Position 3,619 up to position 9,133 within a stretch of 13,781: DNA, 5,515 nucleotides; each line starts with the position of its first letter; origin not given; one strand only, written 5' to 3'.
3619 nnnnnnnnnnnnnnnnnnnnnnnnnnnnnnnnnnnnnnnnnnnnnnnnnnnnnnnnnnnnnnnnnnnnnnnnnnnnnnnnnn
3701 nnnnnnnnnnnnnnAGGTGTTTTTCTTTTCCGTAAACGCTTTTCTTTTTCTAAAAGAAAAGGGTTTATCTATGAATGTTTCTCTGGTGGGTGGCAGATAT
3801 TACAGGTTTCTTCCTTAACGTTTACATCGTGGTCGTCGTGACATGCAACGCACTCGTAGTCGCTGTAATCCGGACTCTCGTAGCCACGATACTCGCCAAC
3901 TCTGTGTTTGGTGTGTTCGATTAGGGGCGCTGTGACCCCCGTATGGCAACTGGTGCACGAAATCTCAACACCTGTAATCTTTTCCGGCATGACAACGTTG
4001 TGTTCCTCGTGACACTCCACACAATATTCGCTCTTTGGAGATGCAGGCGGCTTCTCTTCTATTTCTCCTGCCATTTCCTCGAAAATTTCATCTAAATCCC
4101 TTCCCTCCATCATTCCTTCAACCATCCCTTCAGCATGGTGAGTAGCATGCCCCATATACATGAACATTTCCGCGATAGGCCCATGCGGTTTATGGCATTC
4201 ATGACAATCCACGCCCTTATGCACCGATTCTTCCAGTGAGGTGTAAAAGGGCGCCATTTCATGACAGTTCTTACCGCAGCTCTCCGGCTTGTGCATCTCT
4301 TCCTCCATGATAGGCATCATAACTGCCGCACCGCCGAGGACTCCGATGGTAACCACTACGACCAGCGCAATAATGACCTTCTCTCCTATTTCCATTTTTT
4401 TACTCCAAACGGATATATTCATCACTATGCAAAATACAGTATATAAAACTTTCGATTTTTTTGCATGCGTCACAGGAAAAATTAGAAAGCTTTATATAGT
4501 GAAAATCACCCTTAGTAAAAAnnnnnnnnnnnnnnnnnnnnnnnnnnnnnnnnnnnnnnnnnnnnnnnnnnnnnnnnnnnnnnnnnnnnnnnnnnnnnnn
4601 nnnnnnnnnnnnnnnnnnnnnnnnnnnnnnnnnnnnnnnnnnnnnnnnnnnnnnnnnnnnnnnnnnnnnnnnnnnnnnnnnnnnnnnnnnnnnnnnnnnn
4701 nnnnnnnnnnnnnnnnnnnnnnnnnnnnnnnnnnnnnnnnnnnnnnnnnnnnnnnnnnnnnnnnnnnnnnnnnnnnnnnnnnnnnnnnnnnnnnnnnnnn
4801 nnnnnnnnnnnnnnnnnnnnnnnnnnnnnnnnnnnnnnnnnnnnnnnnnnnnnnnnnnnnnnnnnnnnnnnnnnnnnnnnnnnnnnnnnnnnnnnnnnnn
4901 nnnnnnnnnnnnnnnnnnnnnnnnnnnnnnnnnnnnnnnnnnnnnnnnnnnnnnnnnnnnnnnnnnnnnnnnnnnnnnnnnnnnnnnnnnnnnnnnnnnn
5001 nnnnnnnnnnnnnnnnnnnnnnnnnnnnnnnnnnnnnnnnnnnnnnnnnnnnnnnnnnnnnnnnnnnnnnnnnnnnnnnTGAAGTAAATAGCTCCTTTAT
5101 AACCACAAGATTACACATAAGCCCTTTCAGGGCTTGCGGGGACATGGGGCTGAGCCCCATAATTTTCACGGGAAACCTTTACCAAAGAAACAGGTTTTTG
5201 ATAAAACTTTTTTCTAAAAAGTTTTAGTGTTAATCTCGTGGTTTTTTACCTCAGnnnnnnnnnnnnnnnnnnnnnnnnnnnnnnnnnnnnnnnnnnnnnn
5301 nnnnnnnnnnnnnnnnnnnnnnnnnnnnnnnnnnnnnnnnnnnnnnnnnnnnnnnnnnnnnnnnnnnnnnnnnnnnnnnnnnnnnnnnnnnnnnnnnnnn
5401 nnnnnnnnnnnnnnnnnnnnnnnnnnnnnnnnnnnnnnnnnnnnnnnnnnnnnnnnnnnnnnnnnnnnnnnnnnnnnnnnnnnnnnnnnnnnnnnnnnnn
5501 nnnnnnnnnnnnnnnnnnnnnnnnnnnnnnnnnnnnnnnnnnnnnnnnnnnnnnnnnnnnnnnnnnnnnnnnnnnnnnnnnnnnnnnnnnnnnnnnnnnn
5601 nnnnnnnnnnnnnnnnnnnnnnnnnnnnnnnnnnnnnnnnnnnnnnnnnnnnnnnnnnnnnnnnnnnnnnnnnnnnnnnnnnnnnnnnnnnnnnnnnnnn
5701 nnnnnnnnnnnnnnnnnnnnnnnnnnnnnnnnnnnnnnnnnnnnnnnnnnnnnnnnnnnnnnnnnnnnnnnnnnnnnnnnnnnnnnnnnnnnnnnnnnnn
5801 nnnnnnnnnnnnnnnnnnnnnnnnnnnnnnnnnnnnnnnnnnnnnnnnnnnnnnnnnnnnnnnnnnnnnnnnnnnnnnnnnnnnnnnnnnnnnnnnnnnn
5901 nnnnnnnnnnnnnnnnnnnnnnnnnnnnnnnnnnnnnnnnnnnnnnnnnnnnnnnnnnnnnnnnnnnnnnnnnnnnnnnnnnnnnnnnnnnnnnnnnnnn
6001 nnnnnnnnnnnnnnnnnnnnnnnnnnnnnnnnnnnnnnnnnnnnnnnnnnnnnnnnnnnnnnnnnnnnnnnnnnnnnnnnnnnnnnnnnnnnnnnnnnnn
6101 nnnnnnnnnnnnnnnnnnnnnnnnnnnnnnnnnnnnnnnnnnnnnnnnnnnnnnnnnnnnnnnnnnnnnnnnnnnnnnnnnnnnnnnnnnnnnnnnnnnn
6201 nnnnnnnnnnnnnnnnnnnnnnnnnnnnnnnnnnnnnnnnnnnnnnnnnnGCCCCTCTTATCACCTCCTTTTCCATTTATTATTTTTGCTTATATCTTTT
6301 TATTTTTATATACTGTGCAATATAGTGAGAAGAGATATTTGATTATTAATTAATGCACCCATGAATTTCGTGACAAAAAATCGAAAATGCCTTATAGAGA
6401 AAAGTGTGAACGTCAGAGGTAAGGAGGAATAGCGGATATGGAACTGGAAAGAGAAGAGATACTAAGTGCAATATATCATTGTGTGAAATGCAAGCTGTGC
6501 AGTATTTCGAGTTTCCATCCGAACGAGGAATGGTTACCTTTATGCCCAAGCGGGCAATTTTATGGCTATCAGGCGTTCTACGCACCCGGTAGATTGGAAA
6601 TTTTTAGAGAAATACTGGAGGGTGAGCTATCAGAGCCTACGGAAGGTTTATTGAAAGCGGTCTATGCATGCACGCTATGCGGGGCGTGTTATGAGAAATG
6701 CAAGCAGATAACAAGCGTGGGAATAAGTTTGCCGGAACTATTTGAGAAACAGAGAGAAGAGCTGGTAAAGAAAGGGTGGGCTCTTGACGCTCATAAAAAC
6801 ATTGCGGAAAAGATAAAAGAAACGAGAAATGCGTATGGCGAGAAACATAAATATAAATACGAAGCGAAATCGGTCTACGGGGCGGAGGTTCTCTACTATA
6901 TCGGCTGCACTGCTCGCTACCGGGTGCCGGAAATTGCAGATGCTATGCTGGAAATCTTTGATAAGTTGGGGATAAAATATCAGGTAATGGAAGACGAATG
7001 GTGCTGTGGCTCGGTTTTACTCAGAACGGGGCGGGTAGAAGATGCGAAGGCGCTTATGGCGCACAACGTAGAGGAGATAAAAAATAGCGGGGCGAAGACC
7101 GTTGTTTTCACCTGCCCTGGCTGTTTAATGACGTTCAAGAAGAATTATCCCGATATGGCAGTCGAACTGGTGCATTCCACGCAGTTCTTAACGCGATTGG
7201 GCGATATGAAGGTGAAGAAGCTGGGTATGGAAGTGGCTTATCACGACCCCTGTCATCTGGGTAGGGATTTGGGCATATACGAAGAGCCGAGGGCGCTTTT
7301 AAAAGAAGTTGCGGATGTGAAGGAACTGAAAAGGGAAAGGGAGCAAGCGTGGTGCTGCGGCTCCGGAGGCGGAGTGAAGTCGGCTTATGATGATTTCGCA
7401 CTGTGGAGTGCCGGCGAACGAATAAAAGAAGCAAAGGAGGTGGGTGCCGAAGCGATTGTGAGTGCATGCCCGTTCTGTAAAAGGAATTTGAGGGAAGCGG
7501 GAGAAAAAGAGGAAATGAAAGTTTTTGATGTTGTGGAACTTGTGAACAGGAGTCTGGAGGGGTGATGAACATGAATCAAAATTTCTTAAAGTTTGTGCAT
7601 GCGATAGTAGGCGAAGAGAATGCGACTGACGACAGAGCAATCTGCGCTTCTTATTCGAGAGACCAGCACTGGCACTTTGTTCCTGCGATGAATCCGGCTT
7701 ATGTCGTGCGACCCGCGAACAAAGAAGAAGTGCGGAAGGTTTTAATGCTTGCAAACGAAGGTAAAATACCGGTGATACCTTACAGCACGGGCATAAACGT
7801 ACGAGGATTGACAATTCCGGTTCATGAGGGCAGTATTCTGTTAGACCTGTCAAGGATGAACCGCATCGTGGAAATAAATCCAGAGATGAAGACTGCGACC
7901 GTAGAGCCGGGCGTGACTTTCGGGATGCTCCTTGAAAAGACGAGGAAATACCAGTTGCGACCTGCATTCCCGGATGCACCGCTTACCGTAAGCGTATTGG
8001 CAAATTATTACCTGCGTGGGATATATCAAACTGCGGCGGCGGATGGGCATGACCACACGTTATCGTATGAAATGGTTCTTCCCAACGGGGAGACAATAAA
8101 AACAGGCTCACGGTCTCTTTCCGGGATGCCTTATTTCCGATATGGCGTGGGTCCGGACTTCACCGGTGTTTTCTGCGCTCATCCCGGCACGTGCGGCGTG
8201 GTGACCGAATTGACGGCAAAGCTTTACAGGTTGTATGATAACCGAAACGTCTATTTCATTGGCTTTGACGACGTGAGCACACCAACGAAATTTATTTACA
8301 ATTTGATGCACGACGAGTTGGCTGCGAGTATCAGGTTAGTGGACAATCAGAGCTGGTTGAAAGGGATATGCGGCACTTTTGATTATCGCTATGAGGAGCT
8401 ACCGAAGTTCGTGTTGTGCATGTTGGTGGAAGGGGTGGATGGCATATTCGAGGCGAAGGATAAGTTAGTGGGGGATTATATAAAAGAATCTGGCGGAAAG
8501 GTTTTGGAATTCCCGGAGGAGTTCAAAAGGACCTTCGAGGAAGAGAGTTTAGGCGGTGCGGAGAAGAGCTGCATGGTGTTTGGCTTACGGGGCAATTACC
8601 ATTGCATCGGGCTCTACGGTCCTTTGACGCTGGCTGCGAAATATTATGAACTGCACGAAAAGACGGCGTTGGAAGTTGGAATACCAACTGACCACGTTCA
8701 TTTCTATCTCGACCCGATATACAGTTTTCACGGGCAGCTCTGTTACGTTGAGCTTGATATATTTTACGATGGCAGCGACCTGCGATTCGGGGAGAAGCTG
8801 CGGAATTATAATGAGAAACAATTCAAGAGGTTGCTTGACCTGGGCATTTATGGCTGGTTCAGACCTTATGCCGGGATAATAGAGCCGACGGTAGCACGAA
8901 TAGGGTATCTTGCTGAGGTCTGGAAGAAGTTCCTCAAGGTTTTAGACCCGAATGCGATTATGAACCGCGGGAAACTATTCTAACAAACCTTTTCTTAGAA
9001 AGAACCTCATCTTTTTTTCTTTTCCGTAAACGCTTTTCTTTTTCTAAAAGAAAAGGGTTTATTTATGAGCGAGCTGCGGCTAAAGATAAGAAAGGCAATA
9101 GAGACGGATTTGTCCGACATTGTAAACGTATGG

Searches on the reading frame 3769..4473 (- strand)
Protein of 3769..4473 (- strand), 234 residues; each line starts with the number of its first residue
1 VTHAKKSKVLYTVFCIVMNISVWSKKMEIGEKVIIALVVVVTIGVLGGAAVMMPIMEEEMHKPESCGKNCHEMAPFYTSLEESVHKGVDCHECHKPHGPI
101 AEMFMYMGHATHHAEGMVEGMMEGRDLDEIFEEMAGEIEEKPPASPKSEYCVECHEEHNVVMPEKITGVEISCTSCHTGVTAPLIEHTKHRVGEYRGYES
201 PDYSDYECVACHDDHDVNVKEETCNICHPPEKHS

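Call 4: search_protein_families(library=pfam, proteins=[window:3769-4473:-], max_evalue=0.01)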
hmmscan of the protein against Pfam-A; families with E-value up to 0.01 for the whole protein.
window:3769-4473:- (234 aa): 4 families
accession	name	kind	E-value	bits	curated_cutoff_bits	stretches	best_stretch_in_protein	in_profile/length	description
PF03264.19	Cytochrom_NNT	-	7.6e-10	39.2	24.1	1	35-181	6-168/174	NapC/NirT cytochrome c family, N-terminal region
PF14522.11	Cytochrome_C7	-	3e-07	30.6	24.8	1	170-228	13-66/67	Cytochrome c7 and related cytochrome c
PF14537.11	Cytochrom_c3_2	-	7.7e-06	26.7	25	1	150-228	8-78/79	Cytochrome c3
PF22113.1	Mtrc-MtrF_II-IV_dom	-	0.00011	22.2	30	1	64-215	7-166/176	Outer membrane cytochrome MtrC/MtrF-like, domains II/IV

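Call 82: search_solved_structures(query=window:3769-4395:-, max_evalue=1, show_alignments=1)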
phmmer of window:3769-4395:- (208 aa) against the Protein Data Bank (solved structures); distinct sequences matched with E-value up to 1: 4.
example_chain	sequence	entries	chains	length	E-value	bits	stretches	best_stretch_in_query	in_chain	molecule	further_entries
2j7a_C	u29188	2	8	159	0.0018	21.3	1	15-131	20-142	CYTOCHROME C QUINOL DEHYDROGENASE NRFH | NAPC/NIRT CYTOCHROME C FAMILY PROTEIN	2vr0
3ze6_A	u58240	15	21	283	0.3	14.1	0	6-60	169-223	PERIPLASMIC [NIFESE] HYDROGENASE, SMALL SUBUNIT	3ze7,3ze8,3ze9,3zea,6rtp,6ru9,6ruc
9wqv_C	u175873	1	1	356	0.3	14.1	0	143-162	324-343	Photosynthetic reaction center cytochrome c subunit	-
2wpn_A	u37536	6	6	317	0.37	13.8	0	6-60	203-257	PERIPLASMIC [NIFESE] HYDROGENASE, SMALL SUBUNIT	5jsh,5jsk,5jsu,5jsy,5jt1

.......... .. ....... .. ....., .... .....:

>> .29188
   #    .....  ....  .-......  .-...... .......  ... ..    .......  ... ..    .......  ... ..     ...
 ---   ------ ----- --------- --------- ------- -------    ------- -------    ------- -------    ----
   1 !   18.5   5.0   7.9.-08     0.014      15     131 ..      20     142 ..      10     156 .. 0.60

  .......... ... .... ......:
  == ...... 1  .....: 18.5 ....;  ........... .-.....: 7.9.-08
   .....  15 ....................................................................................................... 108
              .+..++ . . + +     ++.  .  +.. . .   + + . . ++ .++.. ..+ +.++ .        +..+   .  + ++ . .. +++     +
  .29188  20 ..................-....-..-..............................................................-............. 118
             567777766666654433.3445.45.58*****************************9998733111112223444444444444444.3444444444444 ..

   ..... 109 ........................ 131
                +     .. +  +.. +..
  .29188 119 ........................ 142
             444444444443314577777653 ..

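Call 83: search_protein_families(library=ncbifam, proteins=[window:3769-4395:-], max_evalue=0.01)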
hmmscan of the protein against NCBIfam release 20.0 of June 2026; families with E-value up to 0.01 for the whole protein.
window:3769-4395:- (208 aa): 1 family
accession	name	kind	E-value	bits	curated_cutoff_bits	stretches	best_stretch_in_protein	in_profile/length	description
TIGR03153.1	cytochr_NrfH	equivalog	1.1e-10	41.7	134.2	1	11-154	2-136/138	cytochrome c nitrite reductase small subunit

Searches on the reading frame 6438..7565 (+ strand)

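Call 4: search_protein_families(library=pfam, proteins=[window:6438-7565:+], max_evalue=0.01)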
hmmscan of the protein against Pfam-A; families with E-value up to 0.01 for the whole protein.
window:6438-7565:+ (375 aa): 3 families
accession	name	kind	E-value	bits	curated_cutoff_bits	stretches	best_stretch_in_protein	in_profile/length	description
PF02754.22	CCG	-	4.7e-40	136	20.6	2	266-352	1-85/85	Cysteine-rich domain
PF13183.11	Fer4_8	-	1.4e-07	32.4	27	1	12-89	2-65/68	4Fe-4S dicluster domain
PF13187.11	Fer4_9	-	0.0076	16.7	27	0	76-90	35-49/52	4Fe-4S dicluster domain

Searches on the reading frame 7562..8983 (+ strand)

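Call 4: search_protein_families(library=pfam, proteins=[window:7562-8983:+], max_evalue=0.01)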
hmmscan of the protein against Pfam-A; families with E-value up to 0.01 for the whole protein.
window:7562-8983:+ (473 aa): 1 family
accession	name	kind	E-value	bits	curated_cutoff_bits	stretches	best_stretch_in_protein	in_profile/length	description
PF01565.28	FAD_binding_4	-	3.6e-24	85.5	26.4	1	45-182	1-139/139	FAD binding domain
